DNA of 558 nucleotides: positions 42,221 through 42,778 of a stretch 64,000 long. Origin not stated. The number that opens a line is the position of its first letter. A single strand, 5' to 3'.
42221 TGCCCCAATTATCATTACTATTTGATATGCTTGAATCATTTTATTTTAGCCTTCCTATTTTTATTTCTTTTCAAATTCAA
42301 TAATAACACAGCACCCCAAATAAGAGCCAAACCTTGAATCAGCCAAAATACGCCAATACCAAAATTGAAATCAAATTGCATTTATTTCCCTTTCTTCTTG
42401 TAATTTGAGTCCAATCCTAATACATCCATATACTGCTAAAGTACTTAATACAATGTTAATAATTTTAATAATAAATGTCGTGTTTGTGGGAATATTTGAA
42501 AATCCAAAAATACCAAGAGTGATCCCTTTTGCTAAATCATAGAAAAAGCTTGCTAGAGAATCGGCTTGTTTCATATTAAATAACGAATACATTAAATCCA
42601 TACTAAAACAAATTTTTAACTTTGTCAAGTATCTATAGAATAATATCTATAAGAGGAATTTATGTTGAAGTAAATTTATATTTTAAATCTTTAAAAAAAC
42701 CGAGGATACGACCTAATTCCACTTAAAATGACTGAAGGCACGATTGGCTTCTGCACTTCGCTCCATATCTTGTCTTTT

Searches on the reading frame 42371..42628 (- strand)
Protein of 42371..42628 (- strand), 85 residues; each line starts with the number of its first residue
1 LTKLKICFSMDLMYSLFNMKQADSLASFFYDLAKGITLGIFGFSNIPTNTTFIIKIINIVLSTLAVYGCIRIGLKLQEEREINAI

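Call 3: search_protein_families(library=pfam, proteins=[window:42371-42628:-], max_evalue=0.1)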
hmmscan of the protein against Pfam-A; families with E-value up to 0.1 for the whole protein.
window:42371-42628:- (85 aa): 0 families

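Call 4: search_protein_families(library=ncbifam, proteins=[window:42371-42628:-], max_evalue=0.1)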
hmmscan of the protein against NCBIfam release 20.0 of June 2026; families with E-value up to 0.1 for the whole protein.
window:42371-42628:- (85 aa): 1 family
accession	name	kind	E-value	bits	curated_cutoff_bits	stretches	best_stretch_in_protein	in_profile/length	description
NF040994.1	MamV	equivalog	0.08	12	500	1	21-69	41-89/319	CDF transporter MamV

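Call 56: search_protein_families(library=pfam, proteins=[window:42371-42628:-], max_evalue=0.01)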
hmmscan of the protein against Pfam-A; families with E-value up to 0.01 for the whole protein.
window:42371-42628:- (85 aa): 0 families
